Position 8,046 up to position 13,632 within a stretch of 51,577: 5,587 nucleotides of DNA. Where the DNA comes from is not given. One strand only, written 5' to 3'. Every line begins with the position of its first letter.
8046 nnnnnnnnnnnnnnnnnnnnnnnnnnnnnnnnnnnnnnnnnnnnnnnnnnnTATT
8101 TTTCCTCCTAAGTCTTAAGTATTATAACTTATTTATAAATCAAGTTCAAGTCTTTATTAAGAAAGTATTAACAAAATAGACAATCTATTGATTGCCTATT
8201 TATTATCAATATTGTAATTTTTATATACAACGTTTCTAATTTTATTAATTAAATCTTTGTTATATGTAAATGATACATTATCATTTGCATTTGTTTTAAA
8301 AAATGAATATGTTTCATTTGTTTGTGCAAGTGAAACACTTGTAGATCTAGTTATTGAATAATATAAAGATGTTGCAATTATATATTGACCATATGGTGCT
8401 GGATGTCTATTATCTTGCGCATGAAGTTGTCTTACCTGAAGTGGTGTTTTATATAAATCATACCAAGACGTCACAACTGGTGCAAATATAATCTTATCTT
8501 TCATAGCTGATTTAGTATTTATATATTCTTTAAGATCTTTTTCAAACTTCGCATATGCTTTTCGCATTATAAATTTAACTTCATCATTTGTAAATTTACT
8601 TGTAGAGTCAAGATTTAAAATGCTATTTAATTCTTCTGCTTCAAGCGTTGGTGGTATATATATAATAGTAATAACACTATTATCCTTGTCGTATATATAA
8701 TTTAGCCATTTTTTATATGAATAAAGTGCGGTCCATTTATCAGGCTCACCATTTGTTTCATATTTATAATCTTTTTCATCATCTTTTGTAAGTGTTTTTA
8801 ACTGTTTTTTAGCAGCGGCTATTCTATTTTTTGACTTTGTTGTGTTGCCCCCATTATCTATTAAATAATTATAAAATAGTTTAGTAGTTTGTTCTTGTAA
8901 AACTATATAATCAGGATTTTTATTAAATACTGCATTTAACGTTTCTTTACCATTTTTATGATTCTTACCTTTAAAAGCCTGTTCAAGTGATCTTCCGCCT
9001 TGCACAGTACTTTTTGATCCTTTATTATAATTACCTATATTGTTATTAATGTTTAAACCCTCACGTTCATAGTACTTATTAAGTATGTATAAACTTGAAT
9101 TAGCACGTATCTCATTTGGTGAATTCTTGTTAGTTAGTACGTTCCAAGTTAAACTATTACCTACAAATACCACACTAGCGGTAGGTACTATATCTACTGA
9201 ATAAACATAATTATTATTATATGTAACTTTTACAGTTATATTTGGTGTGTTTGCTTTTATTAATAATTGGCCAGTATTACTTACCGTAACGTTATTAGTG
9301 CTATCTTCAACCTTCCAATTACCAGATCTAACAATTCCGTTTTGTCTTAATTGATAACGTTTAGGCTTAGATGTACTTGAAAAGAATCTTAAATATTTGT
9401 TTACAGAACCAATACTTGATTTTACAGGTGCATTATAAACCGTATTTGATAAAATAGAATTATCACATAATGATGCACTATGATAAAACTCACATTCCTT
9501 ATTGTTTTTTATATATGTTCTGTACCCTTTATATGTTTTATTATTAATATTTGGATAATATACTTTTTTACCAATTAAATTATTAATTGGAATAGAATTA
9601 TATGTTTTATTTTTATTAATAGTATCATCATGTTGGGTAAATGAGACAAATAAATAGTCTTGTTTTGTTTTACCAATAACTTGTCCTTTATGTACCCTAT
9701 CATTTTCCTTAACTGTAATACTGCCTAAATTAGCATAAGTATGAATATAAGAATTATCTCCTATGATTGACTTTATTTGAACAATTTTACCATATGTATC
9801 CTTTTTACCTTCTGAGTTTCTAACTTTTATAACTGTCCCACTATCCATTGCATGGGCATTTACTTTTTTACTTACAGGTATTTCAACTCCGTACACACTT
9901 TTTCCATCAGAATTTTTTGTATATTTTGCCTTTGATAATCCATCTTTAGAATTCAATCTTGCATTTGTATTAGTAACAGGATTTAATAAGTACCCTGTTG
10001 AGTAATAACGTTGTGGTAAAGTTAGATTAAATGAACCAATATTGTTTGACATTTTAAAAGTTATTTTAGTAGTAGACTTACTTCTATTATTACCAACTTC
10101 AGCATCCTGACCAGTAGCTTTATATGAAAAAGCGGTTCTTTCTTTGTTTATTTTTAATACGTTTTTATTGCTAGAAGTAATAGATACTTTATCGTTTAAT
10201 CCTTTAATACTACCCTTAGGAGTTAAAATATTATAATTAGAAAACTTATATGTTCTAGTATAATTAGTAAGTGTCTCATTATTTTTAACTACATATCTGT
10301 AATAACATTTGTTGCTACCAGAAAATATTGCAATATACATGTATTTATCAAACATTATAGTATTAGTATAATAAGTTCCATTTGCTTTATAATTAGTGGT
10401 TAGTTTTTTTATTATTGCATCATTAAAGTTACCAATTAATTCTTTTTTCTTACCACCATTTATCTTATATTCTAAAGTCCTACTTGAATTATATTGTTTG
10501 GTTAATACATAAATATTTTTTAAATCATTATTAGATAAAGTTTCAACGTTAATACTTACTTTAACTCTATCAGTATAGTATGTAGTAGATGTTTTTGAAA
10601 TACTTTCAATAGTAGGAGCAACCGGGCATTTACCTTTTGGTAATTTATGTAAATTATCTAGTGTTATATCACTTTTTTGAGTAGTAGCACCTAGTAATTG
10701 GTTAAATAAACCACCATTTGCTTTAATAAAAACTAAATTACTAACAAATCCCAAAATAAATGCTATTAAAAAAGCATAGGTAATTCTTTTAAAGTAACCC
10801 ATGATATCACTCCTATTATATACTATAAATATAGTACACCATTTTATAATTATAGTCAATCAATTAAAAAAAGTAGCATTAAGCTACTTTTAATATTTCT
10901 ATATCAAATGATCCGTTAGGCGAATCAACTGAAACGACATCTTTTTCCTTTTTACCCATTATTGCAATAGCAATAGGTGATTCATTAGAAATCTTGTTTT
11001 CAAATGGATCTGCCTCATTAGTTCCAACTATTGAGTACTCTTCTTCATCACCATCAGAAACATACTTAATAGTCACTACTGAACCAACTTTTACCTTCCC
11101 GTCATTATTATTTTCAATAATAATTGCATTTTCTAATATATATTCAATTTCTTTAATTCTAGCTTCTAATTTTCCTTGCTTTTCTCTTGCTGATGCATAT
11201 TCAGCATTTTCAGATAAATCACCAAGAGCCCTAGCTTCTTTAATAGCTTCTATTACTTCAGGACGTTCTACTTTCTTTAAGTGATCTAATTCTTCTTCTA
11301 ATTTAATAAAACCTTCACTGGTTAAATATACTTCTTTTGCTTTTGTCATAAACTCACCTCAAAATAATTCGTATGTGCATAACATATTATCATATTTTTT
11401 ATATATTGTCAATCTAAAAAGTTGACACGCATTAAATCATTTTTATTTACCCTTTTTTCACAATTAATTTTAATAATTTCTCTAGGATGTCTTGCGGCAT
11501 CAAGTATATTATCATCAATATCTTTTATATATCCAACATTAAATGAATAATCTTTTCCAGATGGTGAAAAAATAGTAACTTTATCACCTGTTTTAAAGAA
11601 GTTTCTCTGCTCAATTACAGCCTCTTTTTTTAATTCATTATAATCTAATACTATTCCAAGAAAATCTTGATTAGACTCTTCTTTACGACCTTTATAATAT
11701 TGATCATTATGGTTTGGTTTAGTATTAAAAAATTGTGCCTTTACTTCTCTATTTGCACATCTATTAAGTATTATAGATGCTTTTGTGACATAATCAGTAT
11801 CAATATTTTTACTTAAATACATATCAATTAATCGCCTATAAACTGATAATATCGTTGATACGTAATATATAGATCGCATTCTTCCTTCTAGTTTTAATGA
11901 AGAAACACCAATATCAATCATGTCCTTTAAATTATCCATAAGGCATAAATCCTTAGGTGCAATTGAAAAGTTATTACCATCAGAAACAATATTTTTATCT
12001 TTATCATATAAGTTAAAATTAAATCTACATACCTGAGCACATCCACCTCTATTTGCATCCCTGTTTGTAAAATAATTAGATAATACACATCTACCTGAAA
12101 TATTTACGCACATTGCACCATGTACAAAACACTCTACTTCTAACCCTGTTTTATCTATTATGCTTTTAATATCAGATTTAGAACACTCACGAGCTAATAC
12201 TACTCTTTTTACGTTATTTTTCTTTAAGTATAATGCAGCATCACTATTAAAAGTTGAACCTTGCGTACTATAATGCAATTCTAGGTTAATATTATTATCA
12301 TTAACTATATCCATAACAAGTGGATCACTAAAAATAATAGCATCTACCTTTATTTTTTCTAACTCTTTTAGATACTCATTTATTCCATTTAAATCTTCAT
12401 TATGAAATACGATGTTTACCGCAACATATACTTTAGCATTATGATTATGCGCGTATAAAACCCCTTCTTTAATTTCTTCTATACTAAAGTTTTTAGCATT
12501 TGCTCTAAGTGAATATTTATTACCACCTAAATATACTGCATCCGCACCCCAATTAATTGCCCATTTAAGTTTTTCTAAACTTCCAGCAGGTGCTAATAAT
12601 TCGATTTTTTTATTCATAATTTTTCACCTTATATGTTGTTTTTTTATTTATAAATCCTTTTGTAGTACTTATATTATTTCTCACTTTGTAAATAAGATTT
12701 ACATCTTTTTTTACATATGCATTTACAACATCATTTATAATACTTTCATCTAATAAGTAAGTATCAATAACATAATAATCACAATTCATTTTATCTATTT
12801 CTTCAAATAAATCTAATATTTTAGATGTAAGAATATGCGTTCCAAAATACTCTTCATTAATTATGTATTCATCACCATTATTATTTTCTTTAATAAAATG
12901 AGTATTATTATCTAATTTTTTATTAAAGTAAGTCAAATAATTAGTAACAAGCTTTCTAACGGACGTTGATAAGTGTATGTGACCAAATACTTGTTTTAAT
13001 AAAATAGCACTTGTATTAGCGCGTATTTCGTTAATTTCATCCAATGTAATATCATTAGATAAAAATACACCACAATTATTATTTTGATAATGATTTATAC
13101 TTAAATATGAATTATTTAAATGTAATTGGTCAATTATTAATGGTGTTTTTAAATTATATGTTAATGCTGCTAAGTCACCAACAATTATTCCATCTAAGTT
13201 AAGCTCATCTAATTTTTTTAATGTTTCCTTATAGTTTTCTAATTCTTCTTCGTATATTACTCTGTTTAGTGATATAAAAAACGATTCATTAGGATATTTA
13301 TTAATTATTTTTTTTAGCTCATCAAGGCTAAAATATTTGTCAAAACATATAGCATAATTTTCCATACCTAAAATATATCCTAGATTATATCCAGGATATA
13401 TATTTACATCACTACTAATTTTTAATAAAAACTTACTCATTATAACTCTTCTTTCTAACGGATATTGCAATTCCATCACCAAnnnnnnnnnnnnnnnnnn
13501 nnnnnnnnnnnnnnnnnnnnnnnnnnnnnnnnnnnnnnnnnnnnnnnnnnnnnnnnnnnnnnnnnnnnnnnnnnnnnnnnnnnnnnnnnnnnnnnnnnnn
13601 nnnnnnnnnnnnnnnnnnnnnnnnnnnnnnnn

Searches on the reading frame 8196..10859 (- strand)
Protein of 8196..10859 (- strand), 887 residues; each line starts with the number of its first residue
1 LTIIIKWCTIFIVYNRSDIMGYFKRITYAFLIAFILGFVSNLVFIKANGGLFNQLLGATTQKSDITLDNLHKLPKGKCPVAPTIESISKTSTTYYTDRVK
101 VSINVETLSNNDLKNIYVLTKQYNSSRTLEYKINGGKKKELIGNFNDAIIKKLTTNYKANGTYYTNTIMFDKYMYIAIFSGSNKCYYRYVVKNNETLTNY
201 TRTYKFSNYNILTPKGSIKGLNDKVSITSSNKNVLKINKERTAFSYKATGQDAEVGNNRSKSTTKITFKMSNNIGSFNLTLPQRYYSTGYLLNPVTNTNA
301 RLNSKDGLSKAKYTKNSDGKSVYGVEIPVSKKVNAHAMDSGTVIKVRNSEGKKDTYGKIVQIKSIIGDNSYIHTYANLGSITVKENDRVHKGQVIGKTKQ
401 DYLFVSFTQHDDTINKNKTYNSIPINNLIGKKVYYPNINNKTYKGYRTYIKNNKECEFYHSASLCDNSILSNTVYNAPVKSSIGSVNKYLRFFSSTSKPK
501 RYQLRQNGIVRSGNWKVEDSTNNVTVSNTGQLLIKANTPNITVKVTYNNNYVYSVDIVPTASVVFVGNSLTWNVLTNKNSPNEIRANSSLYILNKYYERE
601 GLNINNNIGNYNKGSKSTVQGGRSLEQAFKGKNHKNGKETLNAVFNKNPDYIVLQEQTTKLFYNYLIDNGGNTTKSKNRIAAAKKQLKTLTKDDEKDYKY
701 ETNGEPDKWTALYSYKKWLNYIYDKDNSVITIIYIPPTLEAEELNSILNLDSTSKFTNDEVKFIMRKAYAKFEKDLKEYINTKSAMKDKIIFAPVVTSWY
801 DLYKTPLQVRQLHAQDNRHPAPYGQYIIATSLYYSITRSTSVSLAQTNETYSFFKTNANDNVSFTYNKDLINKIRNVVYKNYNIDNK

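Call 12: search_protein_families(library=pfam, proteins=[window:8196-10859:-], max_evalue=0.001)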
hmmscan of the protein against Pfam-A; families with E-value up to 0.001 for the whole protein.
window:8196-10859:- (887 aa): 1 family
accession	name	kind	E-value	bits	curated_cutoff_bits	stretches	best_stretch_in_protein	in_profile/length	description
PF01551.29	Peptidase_M23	-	1.4e-11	44.8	28.7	1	323-400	4-74/96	Peptidase family M23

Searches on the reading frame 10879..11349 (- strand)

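Call 12: search_protein_families(library=pfam, proteins=[window:10879-11349:-], max_evalue=0.001)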
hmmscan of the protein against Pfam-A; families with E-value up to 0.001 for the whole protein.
window:10879-11349:- (156 aa): 2 families
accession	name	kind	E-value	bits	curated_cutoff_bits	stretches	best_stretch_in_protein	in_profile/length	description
PF03449.20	GreA_GreB_N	-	3.2e-30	104.6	24.5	1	7-77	1-71/71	Transcription elongation factor, N-terminal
PF01272.25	GreA_GreB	-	5e-26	90.9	26.9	1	82-155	2-75/77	Transcription elongation factor, GreA/GreB, C-term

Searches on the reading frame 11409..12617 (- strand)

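Call 12: search_protein_families(library=pfam, proteins=[window:11409-12617:-], max_evalue=0.001)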
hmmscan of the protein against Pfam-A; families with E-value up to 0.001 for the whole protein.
window:11409-12617:- (402 aa): 2 families
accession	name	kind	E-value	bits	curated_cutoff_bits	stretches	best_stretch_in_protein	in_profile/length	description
PF01136.24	Peptidase_U32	-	2.6e-74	249.9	22.4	1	77-301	2-231/233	Peptidase family U32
PF16325.11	Peptidase_U32_C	-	1e-22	80.5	28.2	1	316-397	2-83/83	Peptidase family U32 C-terminal domain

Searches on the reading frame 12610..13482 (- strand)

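Call 13: search_protein_families(library=pfam, proteins=[window:12610-13482:-], max_evalue=0.001)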
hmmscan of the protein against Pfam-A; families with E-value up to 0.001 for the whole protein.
window:12610-13482:- (290 aa): 1 family
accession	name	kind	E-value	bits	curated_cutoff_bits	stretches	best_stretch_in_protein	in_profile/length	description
PF01136.24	Peptidase_U32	-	3.5e-17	62.9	22.4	1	81-258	1-193/233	Peptidase family U32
